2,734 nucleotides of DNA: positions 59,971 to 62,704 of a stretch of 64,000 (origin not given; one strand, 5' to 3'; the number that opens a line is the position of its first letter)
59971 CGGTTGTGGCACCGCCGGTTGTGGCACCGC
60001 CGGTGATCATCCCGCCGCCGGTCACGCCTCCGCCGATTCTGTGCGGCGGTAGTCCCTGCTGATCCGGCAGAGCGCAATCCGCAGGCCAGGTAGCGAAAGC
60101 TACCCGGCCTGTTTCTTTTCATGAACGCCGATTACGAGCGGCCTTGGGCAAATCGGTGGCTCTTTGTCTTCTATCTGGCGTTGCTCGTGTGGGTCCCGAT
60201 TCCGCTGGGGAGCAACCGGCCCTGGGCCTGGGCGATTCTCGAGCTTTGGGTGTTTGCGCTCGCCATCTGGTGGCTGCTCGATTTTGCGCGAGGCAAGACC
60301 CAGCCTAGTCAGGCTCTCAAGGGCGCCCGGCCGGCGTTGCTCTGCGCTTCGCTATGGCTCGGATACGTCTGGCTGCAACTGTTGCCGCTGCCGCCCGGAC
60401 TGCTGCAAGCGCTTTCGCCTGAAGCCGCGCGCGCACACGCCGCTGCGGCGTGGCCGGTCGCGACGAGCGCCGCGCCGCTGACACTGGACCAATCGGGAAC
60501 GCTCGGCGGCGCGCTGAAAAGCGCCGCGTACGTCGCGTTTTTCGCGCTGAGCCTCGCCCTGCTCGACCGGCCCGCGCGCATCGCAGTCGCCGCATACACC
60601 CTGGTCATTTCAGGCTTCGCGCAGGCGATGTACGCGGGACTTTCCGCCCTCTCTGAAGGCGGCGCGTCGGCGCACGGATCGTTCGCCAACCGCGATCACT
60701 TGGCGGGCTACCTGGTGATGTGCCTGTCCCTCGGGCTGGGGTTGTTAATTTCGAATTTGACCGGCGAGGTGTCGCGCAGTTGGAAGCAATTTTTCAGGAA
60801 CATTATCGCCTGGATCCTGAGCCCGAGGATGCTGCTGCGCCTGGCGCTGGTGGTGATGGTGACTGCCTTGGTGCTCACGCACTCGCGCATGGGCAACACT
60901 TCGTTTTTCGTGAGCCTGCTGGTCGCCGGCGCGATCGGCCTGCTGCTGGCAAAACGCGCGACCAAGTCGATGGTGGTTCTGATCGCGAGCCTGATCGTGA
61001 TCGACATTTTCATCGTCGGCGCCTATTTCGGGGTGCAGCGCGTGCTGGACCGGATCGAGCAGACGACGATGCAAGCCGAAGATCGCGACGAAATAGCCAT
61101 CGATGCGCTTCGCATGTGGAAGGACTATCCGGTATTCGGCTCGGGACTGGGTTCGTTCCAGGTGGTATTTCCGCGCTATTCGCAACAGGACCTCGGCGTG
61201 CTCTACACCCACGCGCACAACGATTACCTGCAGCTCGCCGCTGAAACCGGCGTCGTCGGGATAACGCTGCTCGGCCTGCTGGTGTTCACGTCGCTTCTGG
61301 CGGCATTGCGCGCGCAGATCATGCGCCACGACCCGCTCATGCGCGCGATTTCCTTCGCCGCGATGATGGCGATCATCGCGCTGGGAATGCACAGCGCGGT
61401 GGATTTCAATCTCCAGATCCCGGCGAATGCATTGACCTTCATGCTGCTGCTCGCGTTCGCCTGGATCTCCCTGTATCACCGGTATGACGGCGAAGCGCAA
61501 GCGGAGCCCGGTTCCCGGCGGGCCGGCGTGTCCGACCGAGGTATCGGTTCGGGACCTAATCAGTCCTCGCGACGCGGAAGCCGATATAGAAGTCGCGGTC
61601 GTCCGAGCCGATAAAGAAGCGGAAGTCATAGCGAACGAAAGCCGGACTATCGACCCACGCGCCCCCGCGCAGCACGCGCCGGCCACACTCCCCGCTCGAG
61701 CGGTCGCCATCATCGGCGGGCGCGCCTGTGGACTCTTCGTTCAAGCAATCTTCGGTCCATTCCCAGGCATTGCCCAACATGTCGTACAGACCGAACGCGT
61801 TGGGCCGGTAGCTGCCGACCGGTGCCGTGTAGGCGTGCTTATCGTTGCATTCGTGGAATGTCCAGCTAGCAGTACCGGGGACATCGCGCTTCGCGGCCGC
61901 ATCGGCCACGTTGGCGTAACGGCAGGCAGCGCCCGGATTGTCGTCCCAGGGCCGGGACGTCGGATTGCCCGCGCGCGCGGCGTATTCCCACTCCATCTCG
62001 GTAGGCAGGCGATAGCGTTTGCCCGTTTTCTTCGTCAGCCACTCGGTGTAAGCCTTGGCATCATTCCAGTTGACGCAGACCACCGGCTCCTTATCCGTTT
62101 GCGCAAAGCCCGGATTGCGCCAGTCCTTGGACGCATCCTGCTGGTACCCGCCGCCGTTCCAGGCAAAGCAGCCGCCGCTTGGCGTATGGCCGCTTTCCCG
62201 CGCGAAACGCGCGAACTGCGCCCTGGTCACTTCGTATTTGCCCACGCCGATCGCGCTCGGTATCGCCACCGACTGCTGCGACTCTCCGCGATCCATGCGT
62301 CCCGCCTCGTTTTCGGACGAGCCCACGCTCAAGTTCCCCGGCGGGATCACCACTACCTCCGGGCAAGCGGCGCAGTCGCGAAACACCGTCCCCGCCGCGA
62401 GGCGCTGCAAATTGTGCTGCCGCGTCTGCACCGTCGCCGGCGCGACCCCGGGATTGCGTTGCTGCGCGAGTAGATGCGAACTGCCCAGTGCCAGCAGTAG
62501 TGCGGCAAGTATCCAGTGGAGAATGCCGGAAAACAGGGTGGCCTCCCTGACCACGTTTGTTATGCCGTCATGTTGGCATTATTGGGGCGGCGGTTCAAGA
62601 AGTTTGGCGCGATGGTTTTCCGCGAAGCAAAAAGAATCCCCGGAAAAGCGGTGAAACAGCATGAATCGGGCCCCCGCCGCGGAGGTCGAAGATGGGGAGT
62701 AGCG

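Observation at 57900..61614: Secreted FecR-domain protein with a ~460-codon Ala/Gln/Thr/Ser stalk encoded beside a Wzy_C (PglL/WaaL-like) protein: candidate O-glycosylated mucin-like module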

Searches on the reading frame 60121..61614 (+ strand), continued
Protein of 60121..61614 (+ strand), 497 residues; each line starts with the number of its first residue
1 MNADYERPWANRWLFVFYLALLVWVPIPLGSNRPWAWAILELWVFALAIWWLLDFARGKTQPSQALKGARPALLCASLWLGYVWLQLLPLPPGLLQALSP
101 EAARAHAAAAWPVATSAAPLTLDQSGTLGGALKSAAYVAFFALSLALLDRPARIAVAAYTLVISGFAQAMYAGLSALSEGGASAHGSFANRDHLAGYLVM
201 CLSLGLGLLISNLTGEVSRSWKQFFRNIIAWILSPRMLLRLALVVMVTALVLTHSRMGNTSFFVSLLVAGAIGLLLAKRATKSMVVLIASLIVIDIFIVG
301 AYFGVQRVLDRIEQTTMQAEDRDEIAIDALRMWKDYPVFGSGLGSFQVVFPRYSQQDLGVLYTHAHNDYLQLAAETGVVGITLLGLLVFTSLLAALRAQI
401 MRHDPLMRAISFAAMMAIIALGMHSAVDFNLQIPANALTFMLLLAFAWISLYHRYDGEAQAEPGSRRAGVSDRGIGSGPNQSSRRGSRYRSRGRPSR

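Call 89: find_homologous_proteins(query=L163:8103-8675:+, max_evalue=0.001)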
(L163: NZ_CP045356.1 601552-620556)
Query L163:8103-8675:+ (191 aa): 24 proteins with E <= 0.001 among 808 candidates.
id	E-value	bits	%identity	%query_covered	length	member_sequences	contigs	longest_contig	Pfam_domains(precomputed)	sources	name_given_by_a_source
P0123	9.8e-108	376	97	100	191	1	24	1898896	-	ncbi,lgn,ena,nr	ncbi:hypothetical protein ADU60_18525 [Vibrio coralliilyticus]|nr:hypothetical protein [Vibrio coral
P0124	1.1e-106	372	96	100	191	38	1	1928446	-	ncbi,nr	ncbi:hypothetical protein P6988_18565 [Vibrio coralliilyticus]|nr:hypothetical protein [Vibrio coral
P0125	1.3e-101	356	97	97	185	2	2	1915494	-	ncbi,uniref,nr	ncbi:hypothetical protein [Vibrio coralliilyticus]|uniref:hypothetical protein n=1 Tax=Vibrio corall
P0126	1.6e-90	320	81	100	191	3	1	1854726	-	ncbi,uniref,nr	ncbi:hypothetical protein [Vibrio sp. Isolate24]|uniref:hypothetical protein n=1 Tax=Vibrio sp. Isol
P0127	7.1e-87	308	78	100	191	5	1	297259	-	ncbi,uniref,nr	ncbi:hypothetical protein [Vibrio sp. T11.5]|uniref:hypothetical protein n=1 Tax=Vibrio sp. T11.5 Ta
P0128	4.3e-85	302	81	97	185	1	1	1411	-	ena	-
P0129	3.6e-36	143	50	86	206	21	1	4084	-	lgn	-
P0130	4.7e-36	142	46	100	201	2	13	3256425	-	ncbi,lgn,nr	ncbi:hypothetical protein KSS82_16080 [Vibrio mimicus]|nr:hypothetical protein [Vibrio mimicus] QXC5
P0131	2.7e-35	140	47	96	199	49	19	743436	-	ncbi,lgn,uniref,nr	ncbi:hypothetical protein NM092_003627 [Vibrio cholerae]|uniref:hypothetical protein n=1 Tax=Vibrio 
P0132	2.6e-34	137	47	96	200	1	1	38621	-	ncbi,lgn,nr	ncbi:TPA: hypothetical protein RI753_003279 [Vibrio cholerae]|nr:hypothetical protein [Vibrio choler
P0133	2.6e-33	134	42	100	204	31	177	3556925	-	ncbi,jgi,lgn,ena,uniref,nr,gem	ncbi:hypothetical protein DEB41_10055 [Vibrio anguillarum]|jgi:hypothetical protein|uniref:Uncharact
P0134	3.1e-32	130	46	88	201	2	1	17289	-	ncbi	ncbi:MAG: hypothetical protein ACRCXG_03120 [Vibrio sp.]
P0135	4.0e-32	130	41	100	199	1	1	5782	-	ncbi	ncbi:TPA: hypothetical protein AB5F24_003279 [Vibrio cholerae]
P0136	8.9e-32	128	45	86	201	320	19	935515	-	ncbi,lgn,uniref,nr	ncbi:hypothetical protein ACOCGP_003062 [Vibrio cholerae]|uniref:hypothetical protein n=1 Tax=Vibrio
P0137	1.0e-31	128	41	100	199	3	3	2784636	-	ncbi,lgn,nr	ncbi:hypothetical protein KTC41_08990 [Vibrio cholerae]|nr:hypothetical protein KTC41_08990 [Vibrio 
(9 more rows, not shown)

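Call 91: find_encoding_contigs(protein=P0136, flank=9000, max_places=2)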
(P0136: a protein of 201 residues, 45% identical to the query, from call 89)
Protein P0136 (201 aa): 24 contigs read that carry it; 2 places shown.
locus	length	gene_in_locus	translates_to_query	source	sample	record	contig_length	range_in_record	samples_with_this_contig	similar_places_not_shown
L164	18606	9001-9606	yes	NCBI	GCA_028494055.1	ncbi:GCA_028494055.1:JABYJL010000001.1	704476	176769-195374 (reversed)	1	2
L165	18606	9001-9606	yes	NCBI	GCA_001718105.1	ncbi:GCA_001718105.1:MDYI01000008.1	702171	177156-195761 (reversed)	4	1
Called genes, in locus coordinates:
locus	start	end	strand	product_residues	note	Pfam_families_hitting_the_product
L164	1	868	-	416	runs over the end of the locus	PF00464:SHMT, PF00155:Aminotran_1_2, PF01212:Beta_elim_lyase (weak)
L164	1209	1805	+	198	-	PF19700:DUF6198, PF02588:YitT_membrane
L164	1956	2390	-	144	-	PF04892:VanZ-LLP1 (weak)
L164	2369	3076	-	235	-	-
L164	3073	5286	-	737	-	PF02706:Wzz, PF13807:GNVR, PF01656:CbiA (weak), PF13614:AAA_31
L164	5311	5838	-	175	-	PF02563:Poly_export, PF10531:SLBB, PF22461:SLBB_2 (weak)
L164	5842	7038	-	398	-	PF10082:BBP2_2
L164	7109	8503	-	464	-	PF13727:CoA_binding_3, PF02397:Bac_transf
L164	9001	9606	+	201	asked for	-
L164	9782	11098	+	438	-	PF04932:Wzy_C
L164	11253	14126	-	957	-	PF17945:Crystall_4, PF13517:FG-GAP_3 (weak), PF16458:Beta-prism_lec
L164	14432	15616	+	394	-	PF13229:Beta_helix (faint)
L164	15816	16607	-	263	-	PF22021:RbmA-like_FnIII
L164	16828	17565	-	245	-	PF03808:Glyco_tran_WecG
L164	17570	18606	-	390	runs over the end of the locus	-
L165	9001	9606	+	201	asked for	-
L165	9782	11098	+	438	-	PF04932:Wzy_C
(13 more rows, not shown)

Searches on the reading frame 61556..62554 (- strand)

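Call 3: search_protein_families(library=pfam, proteins=[window:61556-62554:-], max_evalue=0.01)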
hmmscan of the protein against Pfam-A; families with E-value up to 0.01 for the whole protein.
window:61556-62554:- (332 aa): 1 family
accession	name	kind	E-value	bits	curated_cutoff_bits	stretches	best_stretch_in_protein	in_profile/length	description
PF03781.23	FGE-sulfatase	-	1.3e-59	202.4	23.3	1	64-330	2-255/255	Sulfatase-modifying factor enzyme 1-like domain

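Call 6: search_protein_families(library=ncbifam, proteins=[window:61556-62554:-], max_evalue=0.01)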
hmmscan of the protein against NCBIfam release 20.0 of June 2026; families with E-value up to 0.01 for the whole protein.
window:61556-62554:- (332 aa): 9 families
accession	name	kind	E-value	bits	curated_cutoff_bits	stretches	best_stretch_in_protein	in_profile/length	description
NF051459.1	pyoverdine_PvdO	equivalog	3.6e-62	210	500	1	42-330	11-278/280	dihydropyoverdine dehydrogenase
TIGR03525.2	GldK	equivalog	3.3e-33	115.6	350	1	154-330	218-405/408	T9SS ring complex lipoprotein PorK/GldK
NF041186.1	SenA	equivalog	3.1e-20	72.9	420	1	61-329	164-381/382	selenoneine synthase SenA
TIGR03440.2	egtB_TIGR03440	equivalog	1.4e-19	70.5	360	1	60-329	170-413/413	ergothioneine biosynthesis protein EgtB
TIGR04344.1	ovoA_Nterm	equivalog_domain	1e-12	47.7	400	1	159-305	298-421/444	5-histidylcysteine sulfoxide synthase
TIGR03524.1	GldJ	equivalog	9.7e-11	41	458.2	1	179-270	262-364/559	gliding motility lipoprotein GldJ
TIGR03530.1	GldJ_short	equivalog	2.6e-09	36.5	382.9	1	180-329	209-389/396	gliding motility lipoprotein GldJ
TIGR02171.1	Fb_sc_TIGR02171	subfamily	3.8e-09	35.1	544.35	1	175-329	153-280/912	TIGR02171 family lipoprotein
TIGR04373.1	egtB_X_signatur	signature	6.2e-05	23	71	1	292-329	12-49/50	EgtB-related enzyme signature domain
